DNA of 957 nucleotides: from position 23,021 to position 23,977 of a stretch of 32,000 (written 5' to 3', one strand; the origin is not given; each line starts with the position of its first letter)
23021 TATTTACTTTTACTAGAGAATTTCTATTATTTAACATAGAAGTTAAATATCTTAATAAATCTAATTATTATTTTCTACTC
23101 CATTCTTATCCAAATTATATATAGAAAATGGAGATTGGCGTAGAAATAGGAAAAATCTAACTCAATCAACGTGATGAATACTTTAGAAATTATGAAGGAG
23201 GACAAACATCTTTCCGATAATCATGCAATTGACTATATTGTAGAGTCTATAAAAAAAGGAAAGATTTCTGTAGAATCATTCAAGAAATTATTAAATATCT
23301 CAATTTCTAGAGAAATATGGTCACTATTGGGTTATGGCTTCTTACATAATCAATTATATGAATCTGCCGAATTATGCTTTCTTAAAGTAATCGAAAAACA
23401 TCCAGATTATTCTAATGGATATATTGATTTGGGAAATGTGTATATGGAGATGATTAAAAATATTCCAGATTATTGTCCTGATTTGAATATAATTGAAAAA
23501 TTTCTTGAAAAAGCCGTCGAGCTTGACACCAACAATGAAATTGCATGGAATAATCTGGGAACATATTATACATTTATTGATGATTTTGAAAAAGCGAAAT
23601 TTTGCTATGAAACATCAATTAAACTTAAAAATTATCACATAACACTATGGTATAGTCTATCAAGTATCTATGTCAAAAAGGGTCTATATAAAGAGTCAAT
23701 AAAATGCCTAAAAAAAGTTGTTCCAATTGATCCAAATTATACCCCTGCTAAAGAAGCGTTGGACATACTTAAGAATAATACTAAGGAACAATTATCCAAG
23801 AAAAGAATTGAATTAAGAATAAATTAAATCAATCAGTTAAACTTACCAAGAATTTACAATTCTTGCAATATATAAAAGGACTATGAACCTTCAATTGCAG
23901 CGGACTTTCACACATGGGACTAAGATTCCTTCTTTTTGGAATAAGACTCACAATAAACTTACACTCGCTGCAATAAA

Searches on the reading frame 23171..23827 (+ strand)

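Call 120: search_protein_families(library=pfam, proteins=[window:23171-23827:+], max_evalue=0.001)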
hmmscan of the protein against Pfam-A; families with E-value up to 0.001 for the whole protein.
window:23171-23827:+ (218 aa): 10 families
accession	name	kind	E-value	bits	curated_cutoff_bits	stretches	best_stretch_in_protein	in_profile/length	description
PF13181.12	TPR_8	-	8.2e-17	60.3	25.7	2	158-190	2-34/34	Tetratricopeptide repeat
PF00515.34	TPR_1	-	4.6e-16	58.3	27.8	1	125-152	3-30/34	Tetratricopeptide repeat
PF07719.23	TPR_2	-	3.2e-15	55.4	27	0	125-153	3-31/34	Tetratricopeptide repeat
PF13431.12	TPR_17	-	2.2e-12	46.6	24.4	1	112-143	2-33/34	Tetratricopeptide repeat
PF13414.12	TPR_11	-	5.7e-12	45.6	26.8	0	166-190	3-27/42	TPR repeat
PF22890.2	TPR_EMC2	-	1.2e-06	29.2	27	0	104-150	67-113/145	EMC2 TPR-like repeat domain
PF13424.12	TPR_12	-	4.2e-06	27.3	30.1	0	124-152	46-74/77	Tetratricopeptide repeat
PF13428.12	TPR_14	-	4.4e-06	27.3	23.5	0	48-88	2-42/44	Tetratricopeptide repeat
PF25063.1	ARM_TT21_C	-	5e-06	27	35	1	108-195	114-202/209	Tetratricopeptide repeat protein 21 C-terminal ARM domain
PF14559.12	TPR_19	-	5.1e-05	23.9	25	0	138-193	6-61/68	Tetratricopeptide repeat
